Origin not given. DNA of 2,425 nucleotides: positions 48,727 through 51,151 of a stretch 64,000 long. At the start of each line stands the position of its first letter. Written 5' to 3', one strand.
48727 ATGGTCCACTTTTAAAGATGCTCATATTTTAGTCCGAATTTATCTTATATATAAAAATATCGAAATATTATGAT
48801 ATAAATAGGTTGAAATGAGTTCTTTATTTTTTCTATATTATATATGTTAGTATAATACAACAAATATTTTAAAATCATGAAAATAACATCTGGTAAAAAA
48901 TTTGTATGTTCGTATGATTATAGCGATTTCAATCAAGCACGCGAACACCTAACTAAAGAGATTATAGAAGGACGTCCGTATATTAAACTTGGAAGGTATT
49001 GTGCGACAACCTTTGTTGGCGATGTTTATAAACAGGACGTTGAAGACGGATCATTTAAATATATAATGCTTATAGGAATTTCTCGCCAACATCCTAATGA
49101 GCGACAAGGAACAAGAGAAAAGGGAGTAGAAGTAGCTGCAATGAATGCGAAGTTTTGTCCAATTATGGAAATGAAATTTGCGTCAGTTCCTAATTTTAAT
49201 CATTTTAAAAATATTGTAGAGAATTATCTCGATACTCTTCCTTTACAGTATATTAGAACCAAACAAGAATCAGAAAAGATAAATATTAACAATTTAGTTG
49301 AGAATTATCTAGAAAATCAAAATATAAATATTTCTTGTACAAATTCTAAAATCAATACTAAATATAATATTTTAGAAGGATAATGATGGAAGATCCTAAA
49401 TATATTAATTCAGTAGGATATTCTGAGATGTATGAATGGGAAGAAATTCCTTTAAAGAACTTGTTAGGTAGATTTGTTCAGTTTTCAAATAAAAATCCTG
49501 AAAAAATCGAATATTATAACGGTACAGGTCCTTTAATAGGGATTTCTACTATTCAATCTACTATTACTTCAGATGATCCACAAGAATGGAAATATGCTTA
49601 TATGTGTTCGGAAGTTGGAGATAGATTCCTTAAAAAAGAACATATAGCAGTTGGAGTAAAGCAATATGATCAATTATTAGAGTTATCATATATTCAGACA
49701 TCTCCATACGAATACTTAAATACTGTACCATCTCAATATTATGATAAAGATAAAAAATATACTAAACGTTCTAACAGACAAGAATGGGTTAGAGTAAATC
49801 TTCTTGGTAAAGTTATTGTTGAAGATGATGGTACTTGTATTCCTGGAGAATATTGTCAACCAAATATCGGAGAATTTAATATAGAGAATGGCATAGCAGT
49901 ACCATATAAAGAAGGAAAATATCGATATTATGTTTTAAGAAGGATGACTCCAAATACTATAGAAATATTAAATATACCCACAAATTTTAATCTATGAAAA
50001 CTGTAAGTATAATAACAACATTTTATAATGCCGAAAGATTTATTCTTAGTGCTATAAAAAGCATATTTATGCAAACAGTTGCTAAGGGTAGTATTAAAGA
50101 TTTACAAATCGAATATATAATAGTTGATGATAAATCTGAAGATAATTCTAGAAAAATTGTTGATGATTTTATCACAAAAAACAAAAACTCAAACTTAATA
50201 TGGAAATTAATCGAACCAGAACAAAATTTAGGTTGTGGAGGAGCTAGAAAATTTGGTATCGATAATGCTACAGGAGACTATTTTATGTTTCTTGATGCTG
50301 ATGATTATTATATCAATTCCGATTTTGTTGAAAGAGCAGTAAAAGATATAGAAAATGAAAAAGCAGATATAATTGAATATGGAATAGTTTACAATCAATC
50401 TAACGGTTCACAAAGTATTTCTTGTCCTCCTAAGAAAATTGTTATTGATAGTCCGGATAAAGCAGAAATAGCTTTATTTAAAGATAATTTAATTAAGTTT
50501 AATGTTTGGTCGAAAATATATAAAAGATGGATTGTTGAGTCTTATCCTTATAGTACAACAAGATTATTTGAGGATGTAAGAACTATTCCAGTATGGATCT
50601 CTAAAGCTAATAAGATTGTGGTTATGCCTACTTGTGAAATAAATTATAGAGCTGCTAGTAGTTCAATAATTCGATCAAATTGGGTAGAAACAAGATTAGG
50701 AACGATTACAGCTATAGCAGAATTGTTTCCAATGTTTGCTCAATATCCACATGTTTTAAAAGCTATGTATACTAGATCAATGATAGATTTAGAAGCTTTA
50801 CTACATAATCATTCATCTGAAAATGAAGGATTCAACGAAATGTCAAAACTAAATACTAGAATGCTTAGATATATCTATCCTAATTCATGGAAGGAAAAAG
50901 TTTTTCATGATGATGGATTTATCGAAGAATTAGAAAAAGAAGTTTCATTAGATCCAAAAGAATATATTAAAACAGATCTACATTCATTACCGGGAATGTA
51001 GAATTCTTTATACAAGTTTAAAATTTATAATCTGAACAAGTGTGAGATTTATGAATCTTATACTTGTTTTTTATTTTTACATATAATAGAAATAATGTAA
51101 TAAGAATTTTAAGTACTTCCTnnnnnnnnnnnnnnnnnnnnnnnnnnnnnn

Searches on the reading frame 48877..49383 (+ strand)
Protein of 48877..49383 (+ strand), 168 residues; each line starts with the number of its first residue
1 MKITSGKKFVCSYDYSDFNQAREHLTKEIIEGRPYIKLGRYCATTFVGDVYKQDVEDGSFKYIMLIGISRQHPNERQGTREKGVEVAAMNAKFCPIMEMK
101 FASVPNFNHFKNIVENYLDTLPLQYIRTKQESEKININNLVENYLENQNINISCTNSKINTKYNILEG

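Call 19: search_protein_families(library=pfam, proteins=[window:48877-49383:+], max_evalue=0.01)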
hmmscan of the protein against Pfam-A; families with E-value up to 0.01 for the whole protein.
window:48877-49383:+ (168 aa): 1 family
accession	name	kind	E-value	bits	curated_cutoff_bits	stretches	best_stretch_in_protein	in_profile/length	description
PF21845.1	DUF6904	-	0.0071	16.6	27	1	106-148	160-202/238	Domain of unknown function (DUF6904)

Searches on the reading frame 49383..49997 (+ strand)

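Call 19: search_protein_families(library=pfam, proteins=[window:49383-49997:+], max_evalue=0.01)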
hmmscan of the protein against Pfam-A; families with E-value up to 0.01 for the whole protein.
window:49383-49997:+ (204 aa): 1 family
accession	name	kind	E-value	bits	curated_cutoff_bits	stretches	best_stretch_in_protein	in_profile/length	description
PF11962.13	Peptidase_G2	-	5e-12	46.2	25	1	12-180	50-205/228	Peptidase_G2, IMC autoproteolytic cleavage domain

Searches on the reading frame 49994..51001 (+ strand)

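Call 19: search_protein_families(library=pfam, proteins=[window:49994-51001:+], max_evalue=0.01)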
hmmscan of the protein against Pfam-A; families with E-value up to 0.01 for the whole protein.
window:49994-51001:+ (335 aa): 3 families
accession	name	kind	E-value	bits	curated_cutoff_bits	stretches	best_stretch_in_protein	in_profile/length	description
PF00535.33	Glycos_transf_2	-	1.6e-27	97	23.3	1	5-139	1-123/168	Glycosyl transferase family 2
PF10111.15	Glyco_tranf_2_2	-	4.7e-09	36.6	27.3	1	31-133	22-121/276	Glycosyltransferase like family 2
PF13704.12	Glyco_tranf_2_4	-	0.0087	17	27.5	0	41-117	22-95/98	Glycosyl transferase family 2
